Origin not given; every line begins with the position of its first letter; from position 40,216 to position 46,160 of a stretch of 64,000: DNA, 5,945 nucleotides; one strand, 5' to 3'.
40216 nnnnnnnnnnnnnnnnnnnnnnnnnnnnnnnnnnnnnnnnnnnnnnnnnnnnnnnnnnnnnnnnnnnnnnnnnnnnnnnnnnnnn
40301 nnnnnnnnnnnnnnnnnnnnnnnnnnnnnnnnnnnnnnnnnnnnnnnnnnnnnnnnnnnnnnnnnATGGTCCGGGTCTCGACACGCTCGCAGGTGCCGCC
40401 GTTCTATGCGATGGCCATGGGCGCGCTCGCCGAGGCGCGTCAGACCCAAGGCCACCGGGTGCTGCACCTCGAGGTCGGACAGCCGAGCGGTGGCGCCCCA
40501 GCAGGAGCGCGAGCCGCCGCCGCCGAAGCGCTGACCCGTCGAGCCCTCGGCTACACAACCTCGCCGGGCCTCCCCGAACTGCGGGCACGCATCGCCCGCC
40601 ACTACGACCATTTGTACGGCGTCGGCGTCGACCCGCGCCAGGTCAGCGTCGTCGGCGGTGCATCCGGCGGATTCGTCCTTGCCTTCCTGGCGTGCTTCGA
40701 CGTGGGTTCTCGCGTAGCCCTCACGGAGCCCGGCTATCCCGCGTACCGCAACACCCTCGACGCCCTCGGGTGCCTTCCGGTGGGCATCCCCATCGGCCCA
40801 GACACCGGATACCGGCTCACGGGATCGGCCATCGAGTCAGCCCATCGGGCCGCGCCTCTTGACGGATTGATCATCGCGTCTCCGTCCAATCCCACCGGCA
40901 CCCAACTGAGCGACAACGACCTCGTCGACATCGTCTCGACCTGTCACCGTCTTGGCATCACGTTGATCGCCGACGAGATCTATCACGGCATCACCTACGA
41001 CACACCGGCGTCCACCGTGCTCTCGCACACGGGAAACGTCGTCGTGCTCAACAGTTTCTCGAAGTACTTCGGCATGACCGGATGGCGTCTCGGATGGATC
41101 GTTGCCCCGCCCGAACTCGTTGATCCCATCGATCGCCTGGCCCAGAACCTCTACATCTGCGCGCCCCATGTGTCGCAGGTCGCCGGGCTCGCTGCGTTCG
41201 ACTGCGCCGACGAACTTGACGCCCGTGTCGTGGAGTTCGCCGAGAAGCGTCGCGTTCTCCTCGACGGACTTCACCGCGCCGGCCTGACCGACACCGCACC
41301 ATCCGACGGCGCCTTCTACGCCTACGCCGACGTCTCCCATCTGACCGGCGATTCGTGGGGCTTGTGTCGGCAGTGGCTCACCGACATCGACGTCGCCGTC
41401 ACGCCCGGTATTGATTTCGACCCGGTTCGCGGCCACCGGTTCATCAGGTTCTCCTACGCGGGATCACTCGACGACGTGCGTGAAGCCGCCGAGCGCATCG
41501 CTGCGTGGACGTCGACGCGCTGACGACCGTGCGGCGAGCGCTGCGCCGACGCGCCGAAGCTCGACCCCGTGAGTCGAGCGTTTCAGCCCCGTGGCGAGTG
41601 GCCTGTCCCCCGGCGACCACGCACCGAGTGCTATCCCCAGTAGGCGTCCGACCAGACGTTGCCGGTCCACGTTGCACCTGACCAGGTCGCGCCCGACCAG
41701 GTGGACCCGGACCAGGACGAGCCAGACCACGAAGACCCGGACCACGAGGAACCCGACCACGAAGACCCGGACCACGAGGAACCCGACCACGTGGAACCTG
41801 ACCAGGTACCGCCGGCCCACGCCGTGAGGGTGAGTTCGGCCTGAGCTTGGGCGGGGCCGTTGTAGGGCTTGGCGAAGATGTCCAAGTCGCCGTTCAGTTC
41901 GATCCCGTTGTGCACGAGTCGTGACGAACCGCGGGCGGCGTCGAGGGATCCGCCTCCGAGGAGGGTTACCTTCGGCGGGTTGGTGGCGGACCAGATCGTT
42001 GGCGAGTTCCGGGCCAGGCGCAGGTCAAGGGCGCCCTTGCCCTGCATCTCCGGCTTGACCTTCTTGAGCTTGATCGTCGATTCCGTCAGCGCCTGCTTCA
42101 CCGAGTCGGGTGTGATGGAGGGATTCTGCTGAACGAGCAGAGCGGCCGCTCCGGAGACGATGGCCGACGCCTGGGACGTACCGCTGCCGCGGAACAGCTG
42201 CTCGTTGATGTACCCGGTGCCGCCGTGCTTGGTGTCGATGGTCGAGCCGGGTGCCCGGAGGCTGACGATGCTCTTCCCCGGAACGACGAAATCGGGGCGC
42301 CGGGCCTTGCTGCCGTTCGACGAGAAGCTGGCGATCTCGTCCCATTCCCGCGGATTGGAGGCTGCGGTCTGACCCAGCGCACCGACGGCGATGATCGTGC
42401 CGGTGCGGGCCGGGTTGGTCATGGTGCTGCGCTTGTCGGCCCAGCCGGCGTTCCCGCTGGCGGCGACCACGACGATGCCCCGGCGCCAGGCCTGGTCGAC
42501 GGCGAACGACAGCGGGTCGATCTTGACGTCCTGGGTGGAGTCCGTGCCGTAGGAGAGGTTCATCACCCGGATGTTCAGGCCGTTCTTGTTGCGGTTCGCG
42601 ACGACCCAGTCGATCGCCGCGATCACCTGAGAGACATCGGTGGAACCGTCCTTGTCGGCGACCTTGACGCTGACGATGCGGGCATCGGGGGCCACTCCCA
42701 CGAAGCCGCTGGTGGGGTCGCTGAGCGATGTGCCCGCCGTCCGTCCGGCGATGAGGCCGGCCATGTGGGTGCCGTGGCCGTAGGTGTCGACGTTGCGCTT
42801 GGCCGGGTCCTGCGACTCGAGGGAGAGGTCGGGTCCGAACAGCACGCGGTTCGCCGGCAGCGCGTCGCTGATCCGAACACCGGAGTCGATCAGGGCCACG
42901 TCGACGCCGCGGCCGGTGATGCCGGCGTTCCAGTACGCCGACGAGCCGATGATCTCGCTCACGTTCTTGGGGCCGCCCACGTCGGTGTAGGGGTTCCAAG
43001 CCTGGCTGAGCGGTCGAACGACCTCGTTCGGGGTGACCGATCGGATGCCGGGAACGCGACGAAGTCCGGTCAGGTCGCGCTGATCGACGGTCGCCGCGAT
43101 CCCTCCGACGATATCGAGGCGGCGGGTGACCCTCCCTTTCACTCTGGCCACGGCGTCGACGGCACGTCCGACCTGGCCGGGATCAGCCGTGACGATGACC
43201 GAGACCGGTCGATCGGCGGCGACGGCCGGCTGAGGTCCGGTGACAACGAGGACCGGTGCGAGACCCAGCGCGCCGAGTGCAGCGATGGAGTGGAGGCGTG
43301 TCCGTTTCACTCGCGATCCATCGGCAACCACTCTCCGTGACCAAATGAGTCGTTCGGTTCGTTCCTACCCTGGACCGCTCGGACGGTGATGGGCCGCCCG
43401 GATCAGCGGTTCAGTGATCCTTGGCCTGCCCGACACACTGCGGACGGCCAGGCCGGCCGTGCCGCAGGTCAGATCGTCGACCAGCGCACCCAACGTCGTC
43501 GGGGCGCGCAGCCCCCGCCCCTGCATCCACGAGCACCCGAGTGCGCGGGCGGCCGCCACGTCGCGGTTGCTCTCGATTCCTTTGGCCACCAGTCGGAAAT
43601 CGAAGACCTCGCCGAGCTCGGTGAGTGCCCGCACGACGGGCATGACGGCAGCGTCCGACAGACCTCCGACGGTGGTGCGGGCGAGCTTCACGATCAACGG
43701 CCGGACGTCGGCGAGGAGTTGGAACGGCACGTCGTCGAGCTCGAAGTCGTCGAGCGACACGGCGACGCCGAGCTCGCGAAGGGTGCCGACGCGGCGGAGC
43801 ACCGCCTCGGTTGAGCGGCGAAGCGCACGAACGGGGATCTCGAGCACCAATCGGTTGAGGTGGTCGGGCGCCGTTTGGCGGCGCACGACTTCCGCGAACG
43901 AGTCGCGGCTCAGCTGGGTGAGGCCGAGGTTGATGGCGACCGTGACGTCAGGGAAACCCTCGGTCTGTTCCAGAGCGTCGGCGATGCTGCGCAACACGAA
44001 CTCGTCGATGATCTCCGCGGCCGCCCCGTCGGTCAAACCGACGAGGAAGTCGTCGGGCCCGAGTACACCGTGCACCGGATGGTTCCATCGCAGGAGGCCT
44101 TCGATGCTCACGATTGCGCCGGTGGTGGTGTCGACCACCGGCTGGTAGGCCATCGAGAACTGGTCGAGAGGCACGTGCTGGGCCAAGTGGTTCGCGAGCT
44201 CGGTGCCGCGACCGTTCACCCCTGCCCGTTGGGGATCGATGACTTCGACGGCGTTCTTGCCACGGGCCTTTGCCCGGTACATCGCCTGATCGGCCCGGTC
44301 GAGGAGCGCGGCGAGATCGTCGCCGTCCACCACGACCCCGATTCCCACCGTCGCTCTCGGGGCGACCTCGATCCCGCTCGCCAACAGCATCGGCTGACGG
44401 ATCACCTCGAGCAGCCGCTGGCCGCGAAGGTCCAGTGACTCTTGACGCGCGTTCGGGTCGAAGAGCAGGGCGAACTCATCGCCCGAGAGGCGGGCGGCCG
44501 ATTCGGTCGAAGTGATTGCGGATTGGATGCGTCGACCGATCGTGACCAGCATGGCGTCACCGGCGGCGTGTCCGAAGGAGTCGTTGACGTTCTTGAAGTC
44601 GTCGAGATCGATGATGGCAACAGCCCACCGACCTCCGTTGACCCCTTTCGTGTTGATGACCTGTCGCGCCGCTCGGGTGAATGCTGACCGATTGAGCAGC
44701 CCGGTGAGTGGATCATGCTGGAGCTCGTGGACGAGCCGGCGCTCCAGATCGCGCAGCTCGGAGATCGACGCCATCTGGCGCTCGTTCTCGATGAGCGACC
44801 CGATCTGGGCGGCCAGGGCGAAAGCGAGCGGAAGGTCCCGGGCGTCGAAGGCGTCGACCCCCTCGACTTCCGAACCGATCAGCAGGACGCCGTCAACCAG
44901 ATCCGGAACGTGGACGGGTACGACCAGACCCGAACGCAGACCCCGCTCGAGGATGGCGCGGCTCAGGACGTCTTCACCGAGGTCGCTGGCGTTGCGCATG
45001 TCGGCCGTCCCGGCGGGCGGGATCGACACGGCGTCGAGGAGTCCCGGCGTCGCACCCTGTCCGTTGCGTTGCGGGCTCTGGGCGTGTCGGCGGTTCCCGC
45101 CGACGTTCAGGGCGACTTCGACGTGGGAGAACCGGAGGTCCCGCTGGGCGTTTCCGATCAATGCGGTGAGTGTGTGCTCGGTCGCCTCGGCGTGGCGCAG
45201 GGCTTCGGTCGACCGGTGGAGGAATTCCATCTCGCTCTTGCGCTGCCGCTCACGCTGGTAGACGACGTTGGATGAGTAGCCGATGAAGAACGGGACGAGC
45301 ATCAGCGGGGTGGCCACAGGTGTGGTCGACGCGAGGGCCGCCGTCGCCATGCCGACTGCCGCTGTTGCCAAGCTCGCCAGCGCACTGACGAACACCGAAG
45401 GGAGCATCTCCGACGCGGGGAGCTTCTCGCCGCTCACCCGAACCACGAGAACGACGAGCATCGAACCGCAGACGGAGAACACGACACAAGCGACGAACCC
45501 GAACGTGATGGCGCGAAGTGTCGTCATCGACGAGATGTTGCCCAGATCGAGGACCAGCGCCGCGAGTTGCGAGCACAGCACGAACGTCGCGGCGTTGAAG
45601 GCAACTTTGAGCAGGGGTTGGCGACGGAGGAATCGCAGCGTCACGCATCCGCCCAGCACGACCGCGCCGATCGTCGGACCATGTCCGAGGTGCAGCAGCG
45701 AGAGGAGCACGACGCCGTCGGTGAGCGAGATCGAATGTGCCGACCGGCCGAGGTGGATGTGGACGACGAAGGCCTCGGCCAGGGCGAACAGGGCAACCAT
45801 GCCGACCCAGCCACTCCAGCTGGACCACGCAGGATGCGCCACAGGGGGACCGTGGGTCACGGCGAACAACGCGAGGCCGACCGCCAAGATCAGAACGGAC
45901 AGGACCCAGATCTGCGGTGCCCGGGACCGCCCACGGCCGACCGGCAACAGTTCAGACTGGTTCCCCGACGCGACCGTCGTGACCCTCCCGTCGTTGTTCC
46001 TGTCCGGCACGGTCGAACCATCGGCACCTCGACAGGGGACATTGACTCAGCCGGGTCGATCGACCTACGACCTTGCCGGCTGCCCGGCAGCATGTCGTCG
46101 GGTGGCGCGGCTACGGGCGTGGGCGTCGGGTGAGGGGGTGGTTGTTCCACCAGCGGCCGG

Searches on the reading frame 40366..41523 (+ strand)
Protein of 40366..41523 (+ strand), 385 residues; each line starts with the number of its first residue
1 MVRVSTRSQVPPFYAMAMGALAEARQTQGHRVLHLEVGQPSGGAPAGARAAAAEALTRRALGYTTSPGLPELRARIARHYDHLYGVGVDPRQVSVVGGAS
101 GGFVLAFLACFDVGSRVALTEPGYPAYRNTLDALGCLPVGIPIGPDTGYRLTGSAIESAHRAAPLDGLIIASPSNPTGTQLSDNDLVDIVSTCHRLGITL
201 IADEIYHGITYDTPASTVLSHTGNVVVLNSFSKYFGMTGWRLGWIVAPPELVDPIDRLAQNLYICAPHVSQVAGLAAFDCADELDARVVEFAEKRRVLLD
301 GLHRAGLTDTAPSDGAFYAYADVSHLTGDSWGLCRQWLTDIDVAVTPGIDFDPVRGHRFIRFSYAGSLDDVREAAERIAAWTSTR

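Call 34: search_protein_families(library=pfam, proteins=[window:40393-41523:+])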
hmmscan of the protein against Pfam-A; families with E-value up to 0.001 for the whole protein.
window:40393-41523:+ (376 aa): 1 family
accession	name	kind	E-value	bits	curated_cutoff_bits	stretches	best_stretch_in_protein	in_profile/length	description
PF00155.27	Aminotran_1_2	-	1.5e-52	179.4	19.7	1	23-369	3-361/361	Aminotransferase class I and II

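Call 65: find_encoding_contigs(protein=window:40366-41523:+, flank=3000, max_places=10)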
Protein window:40366-41523:+ (385 aa): no gene with exactly this product is on record in the collection.

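Call 66: find_encoding_contigs(protein=window:40393-41523:+, flank=3000, max_places=10)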
Protein window:40393-41523:+ (376 aa): no gene with exactly this product is on record in the collection.

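Call 70: find_homologous_proteins(query=window:40393-41523:+, max_evalue=1e-60)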
Query window:40393-41523:+ (376 aa): 7988 proteins with E <= 1e-60 among 8000 candidates; the best 120 are listed.
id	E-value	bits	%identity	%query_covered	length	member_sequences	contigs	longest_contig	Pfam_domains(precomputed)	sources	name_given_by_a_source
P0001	2.9e-233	792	93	100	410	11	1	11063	PF00155.28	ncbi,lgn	-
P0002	7.5e-223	758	88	100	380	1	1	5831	PF00155.28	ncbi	-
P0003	4.2e-216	735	86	100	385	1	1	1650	PF00155.28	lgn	-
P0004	1.6e-210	717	85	100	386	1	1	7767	PF00155.28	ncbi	-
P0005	1.4e-181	622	72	100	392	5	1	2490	PF00155.28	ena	-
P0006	2.8e-179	614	73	99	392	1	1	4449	PF00155.28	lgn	-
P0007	2.5e-178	611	71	100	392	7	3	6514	PF00155.28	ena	-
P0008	5.4e-176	603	73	97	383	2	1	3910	PF04864.20,PF00155.28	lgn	-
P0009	1.0e-169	583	69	99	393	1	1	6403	PF00155.28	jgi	jgi:aspartate/methionine/tyrosine aminotransferase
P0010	3.3e-163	561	67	100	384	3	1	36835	PF00155.28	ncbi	-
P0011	1.8e-160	552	67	100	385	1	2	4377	PF00155.28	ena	-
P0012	2.1e-159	549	66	100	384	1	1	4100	PF00155.28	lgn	-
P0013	3.8e-159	548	65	100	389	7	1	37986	PF00155.28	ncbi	-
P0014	1.8e-157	542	65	100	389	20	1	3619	PF00155.28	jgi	jgi:aspartate/methionine/tyrosine aminotransferase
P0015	7.5e-157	540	64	100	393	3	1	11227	PF00155.28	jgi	jgi:aspartate/methionine/tyrosine aminotransferase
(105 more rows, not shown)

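Call 71: find_encoding_contigs(protein=P0001, flank=2500, max_places=10)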
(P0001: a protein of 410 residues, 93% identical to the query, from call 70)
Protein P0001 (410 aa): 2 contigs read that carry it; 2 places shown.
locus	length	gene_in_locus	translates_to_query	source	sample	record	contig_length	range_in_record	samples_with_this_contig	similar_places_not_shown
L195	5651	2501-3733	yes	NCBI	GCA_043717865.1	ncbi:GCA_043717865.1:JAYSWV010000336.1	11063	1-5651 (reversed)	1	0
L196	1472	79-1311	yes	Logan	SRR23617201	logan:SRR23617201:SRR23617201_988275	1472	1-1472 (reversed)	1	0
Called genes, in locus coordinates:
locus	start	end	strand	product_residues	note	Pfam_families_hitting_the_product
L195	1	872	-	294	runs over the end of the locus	-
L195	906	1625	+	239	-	PF01757:Acyl_transf_3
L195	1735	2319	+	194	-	PF02469:Fasciclin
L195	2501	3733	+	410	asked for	PF00155:Aminotran_1_2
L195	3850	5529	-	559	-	PF00082:Peptidase_S8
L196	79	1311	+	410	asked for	PF00155:Aminotran_1_2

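Call 72: find_encoding_contigs(protein=P0002, flank=2500, max_places=6)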
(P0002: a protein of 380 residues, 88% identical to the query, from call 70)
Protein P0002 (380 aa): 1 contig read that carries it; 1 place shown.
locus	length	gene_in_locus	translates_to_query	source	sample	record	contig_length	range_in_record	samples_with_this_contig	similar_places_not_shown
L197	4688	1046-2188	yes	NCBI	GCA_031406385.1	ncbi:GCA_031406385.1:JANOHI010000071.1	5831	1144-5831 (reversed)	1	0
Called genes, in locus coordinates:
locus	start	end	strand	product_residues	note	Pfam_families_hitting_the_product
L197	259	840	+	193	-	PF02469:Fasciclin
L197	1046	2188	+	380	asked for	PF00155:Aminotran_1_2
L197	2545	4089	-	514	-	PF01039:Carboxyl_trans, PF03255:ACCA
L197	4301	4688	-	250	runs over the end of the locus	PF04402:SIMPL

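Call 73: find_encoding_contigs(protein=P0004, flank=2500, max_places=6)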
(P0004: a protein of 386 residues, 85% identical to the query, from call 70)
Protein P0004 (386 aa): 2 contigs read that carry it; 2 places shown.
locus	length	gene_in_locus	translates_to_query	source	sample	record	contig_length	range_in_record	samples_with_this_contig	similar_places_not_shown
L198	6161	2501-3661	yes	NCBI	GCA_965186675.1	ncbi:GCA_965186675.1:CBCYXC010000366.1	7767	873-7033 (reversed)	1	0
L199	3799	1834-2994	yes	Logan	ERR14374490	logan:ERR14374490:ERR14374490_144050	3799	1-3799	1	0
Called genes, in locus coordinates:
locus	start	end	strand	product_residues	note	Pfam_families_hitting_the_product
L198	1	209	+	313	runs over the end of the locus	?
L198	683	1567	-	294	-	-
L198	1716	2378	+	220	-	PF02469:Fasciclin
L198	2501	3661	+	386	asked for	PF00155:Aminotran_1_2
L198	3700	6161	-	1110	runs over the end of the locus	?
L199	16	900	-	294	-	-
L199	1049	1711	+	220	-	PF02469:Fasciclin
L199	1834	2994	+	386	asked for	PF00155:Aminotran_1_2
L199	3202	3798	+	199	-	?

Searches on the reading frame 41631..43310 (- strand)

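Call 46: search_protein_families(library=pfam, proteins=[window:41631-43310:-], max_evalue=0.00001)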
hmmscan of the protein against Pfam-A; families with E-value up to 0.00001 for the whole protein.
window:41631-43310:- (559 aa): 1 family
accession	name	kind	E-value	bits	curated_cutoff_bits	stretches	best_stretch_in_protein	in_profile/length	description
PF00082.27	Peptidase_S8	-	3.2e-45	155.1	21.8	1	133-416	1-278/288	Subtilase family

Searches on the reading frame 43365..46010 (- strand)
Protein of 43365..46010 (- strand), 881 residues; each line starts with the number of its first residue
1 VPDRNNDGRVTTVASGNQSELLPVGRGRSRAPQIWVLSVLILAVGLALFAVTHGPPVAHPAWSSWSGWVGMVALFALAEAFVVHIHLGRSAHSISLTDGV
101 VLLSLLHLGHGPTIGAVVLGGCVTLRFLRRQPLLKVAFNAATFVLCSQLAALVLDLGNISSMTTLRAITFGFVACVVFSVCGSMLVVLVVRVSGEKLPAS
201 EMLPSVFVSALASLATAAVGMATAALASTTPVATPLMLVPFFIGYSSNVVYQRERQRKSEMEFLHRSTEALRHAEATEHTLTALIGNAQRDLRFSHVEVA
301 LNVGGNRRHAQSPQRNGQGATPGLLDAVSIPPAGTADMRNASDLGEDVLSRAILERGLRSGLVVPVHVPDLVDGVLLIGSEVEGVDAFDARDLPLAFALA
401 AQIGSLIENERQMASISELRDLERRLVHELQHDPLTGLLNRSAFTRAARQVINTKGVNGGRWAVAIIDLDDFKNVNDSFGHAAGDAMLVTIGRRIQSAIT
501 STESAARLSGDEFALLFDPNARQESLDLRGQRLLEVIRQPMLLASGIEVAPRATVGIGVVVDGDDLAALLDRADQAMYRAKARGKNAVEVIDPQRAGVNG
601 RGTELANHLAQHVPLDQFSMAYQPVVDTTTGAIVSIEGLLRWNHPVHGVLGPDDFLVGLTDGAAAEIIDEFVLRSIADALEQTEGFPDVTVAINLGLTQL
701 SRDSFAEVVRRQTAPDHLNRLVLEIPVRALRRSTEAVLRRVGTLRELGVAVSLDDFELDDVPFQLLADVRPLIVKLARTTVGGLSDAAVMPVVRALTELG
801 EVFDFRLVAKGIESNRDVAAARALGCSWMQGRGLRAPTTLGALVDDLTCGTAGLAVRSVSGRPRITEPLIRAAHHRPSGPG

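Call 46: search_protein_families(library=pfam, proteins=[window:43365-46010:-], max_evalue=0.00001)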
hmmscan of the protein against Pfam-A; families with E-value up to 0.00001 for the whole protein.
window:43365-46010:- (881 aa): 2 families
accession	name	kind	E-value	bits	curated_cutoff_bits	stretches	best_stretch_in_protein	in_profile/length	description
PF00563.25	EAL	-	3.6e-43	148.1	31.3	1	610-833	5-232/236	EAL domain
PF00990.26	GGDEF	-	7.9e-37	126.9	23.8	1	431-586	2-160/161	Diguanylate cyclase, GGDEF domain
